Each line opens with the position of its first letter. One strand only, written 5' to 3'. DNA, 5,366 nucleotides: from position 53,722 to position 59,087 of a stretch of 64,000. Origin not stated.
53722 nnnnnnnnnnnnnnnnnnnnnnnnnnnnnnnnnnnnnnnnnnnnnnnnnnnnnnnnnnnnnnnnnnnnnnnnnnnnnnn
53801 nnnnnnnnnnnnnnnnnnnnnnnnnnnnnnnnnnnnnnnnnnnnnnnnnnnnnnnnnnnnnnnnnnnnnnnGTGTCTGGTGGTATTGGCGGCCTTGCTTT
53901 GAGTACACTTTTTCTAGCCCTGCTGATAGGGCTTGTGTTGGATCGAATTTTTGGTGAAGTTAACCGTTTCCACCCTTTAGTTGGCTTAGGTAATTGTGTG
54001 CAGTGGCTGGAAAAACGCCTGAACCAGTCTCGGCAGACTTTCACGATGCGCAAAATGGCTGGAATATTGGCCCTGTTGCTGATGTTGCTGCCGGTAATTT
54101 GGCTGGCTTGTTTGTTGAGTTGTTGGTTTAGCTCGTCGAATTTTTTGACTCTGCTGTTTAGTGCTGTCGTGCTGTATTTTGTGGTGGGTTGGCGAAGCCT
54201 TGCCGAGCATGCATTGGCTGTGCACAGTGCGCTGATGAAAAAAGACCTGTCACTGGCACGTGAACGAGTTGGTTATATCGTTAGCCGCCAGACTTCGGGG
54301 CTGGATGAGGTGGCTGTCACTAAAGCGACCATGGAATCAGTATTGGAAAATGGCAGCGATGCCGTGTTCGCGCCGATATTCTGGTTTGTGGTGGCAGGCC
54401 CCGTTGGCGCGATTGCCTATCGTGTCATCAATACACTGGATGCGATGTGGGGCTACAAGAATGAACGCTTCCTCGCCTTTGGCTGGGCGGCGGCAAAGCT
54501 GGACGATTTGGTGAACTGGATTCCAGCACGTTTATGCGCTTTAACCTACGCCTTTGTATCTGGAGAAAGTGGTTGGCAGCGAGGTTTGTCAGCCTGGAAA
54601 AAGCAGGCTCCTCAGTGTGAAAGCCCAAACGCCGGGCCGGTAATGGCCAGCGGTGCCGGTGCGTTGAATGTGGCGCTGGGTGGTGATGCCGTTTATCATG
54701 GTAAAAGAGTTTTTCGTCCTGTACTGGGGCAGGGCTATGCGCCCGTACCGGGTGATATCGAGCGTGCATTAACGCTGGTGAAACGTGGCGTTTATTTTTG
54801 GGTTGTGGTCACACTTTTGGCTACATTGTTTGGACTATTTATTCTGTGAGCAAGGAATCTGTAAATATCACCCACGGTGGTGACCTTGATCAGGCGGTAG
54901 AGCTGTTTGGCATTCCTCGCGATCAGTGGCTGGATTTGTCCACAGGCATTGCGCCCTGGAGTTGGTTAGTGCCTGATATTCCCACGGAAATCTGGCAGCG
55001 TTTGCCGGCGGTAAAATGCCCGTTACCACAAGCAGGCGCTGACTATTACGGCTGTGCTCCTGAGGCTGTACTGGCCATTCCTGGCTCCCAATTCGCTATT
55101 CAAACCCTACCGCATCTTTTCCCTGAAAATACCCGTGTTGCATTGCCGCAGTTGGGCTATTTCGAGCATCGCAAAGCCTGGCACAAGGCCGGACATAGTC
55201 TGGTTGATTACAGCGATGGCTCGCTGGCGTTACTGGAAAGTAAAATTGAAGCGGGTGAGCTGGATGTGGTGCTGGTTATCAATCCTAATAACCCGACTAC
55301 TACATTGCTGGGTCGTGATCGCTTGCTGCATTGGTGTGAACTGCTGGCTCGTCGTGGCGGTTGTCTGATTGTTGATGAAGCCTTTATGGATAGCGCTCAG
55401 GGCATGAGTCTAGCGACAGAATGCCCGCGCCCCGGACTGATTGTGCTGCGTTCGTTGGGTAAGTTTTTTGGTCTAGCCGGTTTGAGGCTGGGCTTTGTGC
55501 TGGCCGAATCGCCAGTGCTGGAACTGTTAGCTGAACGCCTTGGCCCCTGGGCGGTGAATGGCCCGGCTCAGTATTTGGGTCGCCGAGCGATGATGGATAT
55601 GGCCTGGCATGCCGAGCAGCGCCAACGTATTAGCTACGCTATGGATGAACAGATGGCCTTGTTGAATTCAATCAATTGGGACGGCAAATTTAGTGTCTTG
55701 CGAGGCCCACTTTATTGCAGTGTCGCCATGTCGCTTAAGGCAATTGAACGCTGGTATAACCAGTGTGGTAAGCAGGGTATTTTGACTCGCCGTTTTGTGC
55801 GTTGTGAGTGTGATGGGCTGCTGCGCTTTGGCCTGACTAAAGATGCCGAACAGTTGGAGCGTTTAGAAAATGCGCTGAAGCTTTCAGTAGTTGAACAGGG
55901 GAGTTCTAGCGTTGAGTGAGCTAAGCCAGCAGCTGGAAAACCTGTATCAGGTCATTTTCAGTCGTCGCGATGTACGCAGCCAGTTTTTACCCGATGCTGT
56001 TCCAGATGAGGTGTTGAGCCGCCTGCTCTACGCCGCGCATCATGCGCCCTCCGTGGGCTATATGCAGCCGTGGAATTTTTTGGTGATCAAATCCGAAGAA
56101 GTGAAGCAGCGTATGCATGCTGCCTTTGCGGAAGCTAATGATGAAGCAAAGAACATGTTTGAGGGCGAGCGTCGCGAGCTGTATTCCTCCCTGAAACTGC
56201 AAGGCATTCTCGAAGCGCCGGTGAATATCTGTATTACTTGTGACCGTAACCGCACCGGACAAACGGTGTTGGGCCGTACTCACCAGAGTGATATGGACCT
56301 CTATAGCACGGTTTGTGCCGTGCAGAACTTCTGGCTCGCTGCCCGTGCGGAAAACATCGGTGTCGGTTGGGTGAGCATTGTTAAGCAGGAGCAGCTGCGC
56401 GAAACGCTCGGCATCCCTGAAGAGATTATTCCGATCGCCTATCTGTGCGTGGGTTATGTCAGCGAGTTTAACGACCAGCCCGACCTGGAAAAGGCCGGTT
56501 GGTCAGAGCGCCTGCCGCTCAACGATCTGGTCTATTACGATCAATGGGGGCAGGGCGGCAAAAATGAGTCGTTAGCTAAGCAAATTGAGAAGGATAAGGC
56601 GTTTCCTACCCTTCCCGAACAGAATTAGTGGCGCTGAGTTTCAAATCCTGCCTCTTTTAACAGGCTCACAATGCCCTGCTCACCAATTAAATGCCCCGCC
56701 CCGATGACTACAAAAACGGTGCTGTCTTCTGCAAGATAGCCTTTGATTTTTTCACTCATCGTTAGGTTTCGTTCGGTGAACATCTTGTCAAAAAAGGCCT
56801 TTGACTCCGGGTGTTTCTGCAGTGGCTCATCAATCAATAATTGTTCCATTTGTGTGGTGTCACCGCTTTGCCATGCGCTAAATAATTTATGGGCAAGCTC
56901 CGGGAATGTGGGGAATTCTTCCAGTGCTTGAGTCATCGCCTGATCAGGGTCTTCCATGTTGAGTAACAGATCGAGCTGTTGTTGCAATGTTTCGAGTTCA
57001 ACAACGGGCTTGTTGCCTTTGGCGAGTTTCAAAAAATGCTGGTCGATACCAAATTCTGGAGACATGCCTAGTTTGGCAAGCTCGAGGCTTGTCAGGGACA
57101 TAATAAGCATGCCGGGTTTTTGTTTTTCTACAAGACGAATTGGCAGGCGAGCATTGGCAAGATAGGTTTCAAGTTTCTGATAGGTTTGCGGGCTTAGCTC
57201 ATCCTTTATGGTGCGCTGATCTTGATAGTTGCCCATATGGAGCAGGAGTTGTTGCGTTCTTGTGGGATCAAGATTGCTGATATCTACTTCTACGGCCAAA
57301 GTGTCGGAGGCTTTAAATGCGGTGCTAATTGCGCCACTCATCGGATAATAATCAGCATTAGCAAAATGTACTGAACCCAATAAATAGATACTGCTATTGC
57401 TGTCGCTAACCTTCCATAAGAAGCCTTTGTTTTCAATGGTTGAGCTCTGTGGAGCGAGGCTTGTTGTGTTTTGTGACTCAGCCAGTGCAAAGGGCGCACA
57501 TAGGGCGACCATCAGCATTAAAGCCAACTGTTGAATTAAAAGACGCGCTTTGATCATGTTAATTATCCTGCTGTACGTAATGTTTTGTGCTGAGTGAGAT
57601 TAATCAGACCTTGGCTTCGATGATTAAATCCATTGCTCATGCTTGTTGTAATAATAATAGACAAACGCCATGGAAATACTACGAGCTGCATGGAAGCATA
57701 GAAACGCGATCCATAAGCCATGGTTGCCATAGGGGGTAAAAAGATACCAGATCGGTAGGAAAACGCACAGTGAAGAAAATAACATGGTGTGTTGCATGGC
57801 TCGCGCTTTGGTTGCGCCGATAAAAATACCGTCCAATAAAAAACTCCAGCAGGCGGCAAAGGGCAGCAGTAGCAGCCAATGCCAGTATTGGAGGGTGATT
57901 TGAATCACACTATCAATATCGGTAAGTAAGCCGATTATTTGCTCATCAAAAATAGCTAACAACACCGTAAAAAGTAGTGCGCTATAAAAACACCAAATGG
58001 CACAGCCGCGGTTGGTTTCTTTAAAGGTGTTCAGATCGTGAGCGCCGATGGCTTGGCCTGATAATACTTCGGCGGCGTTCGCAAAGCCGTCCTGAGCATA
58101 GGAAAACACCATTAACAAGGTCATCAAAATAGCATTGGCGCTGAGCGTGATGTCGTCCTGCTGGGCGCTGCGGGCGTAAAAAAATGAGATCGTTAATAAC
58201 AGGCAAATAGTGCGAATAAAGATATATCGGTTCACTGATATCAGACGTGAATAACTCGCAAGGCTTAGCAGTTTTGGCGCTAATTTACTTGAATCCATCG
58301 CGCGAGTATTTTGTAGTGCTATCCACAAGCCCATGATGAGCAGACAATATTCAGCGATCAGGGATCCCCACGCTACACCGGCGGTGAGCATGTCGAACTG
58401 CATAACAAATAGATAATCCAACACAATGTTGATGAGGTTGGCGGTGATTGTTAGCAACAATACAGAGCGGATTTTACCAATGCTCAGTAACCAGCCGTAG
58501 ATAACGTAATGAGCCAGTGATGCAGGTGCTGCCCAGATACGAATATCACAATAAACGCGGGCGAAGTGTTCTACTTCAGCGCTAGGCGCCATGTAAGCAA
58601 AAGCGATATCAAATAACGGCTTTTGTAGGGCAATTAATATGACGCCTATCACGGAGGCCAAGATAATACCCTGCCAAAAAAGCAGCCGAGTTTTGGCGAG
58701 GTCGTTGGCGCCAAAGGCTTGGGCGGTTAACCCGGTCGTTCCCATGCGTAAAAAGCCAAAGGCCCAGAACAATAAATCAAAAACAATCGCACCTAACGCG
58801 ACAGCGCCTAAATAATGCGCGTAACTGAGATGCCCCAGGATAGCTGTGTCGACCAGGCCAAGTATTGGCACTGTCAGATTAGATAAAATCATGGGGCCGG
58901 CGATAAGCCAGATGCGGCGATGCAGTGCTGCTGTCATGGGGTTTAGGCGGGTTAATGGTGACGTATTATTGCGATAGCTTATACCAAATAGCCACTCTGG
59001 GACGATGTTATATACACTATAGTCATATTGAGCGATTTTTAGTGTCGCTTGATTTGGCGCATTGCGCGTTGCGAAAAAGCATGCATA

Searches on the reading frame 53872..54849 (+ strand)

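Call 32: search_protein_families(library=pfam, proteins=[window:53872-54849:+])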
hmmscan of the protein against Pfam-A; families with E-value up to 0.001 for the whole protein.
window:53872-54849:+ (325 aa): 2 families
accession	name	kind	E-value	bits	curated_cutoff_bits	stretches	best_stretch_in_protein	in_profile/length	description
PF03186.18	CobD_Cbib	-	3.1e-95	319.1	34.4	1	17-303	1-282/282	CobD/Cbib protein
PF17113.10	AmpE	-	3.2e-05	23.9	21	1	18-242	7-221/284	Regulatory signalling modulator protein AmpE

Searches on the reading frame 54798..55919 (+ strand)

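Call 32: search_protein_families(library=pfam, proteins=[window:54798-55919:+])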
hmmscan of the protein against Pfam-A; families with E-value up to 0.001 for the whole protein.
window:54798-55919:+ (373 aa): 1 family
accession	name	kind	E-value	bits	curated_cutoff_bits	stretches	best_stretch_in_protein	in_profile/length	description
PF00155.27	Aminotran_1_2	-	8.9e-30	104.5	19.7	1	78-359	49-360/361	Aminotransferase class I and II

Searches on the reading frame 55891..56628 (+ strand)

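Call 35: search_protein_families(library=pfam, proteins=[window:55891-56628:+])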
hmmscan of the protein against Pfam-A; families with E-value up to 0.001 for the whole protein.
window:55891-56628:+ (245 aa): 1 family
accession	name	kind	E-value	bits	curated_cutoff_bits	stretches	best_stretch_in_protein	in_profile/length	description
PF00881.29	Nitroreductase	-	2.5e-34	119.3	23.5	1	23-189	2-167/167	Nitroreductase family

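Call 60: search_protein_families(library=ncbifam, proteins=[window:55891-56628:+], max_evalue=0.00001)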
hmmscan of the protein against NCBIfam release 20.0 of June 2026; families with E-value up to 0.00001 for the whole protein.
window:55891-56628:+ (245 aa): 6 families
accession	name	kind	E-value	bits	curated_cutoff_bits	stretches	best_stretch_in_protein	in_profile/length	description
TIGR02476.1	BluB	equivalog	2.5e-80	268.7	150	1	15-214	6-204/205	5,6-dimethylbenzimidazole synthase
NF009810.0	PRK13294.1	equivalog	1.2e-12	47.4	304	1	20-195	256-435/449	coenzyme F420-0:L-glutamate ligase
TIGR03553.1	F420_FbiB_CTERM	equivalog_domain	8.2e-12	45.3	249.55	1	21-194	2-179/194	F420 biosynthesis protein FbiB, C-terminal domain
NF008033.1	PRK10765.1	equivalog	1.7e-07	30.9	223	0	140-218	108-180/240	oxygen-insensitive NADPH nitroreductase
NF008088.0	PRK10828.1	equivalog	6.1e-07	29.1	183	1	22-179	7-152/183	NAD(P)H nitroreductase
NF003768.0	PRK05365.1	equivalog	9.3e-07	28.5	152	1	16-85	11-80/200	malonic semialdehyde reductase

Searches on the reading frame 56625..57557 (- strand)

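Call 35: search_protein_families(library=pfam, proteins=[window:56625-57557:-])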
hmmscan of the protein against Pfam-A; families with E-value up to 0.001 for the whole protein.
window:56625-57557:- (310 aa): 1 family
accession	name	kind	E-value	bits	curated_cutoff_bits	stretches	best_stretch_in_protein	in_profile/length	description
PF01963.22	TraB_PrgY_gumN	-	7.4e-66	223.1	26.8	1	46-308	1-262/263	TraB/PrgY/gumN family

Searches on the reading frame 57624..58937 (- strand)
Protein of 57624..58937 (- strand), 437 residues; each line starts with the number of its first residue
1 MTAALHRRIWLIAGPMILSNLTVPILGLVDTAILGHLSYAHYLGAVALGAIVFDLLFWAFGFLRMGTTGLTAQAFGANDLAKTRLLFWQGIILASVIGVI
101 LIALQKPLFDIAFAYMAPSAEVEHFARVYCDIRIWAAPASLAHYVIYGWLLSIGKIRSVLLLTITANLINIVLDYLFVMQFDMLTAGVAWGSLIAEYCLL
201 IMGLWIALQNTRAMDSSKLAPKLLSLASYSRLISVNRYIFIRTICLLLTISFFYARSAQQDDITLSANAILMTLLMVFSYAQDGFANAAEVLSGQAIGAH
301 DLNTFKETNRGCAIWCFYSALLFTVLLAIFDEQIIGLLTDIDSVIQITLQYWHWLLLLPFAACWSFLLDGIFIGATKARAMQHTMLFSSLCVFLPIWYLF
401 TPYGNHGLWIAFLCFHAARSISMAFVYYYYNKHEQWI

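Call 35: search_protein_families(library=pfam, proteins=[window:57624-58937:-])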
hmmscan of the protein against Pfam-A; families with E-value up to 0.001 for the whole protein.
window:57624-58937:- (437 aa): 1 family
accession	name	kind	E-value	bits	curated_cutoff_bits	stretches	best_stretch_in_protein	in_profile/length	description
PF01554.23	MatE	-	3.5e-36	124.8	24.9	2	15-176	1-161/161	MatE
